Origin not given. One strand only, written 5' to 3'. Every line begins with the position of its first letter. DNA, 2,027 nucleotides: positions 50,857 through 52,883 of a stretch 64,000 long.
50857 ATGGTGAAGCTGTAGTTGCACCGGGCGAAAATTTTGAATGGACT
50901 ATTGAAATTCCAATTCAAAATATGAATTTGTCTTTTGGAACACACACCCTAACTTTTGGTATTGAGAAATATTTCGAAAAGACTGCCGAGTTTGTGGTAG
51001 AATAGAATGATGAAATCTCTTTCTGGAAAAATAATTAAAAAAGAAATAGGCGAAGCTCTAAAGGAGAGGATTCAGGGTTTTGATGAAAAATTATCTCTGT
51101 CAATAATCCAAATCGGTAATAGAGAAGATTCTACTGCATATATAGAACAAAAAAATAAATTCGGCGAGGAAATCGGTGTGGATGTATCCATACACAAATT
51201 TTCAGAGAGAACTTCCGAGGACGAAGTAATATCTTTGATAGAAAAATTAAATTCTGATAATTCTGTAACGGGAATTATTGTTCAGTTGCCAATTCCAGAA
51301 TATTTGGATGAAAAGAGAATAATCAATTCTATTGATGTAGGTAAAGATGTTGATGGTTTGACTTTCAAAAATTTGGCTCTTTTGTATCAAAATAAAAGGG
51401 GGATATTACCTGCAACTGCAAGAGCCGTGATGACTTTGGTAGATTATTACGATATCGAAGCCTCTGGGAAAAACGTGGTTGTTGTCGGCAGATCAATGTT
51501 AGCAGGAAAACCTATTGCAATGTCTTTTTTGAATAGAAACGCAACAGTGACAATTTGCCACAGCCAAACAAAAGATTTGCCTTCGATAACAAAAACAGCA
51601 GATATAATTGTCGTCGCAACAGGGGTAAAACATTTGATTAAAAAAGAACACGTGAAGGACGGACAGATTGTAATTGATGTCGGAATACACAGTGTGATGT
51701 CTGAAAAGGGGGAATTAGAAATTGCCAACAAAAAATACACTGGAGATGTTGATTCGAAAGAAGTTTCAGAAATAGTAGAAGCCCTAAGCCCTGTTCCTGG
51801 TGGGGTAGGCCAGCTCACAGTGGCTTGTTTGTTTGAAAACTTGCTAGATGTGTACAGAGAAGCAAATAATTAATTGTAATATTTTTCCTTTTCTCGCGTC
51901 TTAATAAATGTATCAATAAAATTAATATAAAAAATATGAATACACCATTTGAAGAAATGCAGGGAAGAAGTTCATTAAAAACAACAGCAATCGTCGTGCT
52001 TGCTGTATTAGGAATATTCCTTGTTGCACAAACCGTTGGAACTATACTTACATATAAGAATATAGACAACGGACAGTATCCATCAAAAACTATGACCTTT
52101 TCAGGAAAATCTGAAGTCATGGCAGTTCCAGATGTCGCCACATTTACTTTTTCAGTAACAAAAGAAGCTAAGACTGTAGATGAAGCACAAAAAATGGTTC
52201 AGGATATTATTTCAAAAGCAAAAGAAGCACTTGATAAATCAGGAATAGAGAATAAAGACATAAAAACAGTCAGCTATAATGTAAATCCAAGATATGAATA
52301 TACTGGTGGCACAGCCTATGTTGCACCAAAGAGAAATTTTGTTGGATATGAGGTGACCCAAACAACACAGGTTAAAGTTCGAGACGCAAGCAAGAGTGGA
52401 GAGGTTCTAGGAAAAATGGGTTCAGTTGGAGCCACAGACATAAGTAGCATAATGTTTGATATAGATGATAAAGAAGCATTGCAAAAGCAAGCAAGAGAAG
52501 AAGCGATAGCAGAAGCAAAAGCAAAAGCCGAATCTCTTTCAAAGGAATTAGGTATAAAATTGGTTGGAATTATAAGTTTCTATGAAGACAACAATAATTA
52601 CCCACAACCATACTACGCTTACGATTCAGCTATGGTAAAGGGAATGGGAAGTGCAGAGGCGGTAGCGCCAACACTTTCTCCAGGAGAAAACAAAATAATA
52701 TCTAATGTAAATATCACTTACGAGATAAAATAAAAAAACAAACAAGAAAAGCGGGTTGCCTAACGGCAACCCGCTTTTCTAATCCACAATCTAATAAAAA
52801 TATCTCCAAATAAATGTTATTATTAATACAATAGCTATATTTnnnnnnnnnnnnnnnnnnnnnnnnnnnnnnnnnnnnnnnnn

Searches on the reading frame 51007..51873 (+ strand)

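Call 31: search_protein_families(library=pfam, proteins=[window:51007-51873:+], max_evalue=0.001)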
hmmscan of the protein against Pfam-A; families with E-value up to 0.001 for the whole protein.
window:51007-51873:+ (288 aa): 2 families
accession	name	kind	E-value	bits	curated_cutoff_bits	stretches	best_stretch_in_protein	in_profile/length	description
PF02882.25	THF_DHG_CYH_C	-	2.3e-57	193.2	27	1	121-285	3-158/160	Tetrahydrofolate dehydrogenase/cyclohydrolase, NAD(P)-binding domain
PF00763.28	THF_DHG_CYH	-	6.2e-31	107.5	32.8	1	5-116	1-115/115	Tetrahydrofolate dehydrogenase/cyclohydrolase, catalytic domain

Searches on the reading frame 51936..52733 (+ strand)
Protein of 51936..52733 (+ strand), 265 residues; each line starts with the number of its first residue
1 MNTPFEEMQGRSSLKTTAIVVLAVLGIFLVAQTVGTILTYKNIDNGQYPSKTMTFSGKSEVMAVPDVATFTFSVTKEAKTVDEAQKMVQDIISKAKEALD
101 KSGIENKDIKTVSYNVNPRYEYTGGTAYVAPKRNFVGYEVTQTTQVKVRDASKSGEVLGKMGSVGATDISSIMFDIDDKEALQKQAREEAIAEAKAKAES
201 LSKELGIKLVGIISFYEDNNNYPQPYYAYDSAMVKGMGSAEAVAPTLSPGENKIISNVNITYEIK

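Call 31: search_protein_families(library=pfam, proteins=[window:51936-52733:+], max_evalue=0.001)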
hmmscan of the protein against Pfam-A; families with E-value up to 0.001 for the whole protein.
window:51936-52733:+ (265 aa): 1 family
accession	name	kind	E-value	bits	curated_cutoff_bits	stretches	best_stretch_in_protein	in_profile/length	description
PF04402.19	SIMPL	-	1.1e-48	166.7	25.2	1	54-262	2-205/205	Protein of unknown function (DUF541)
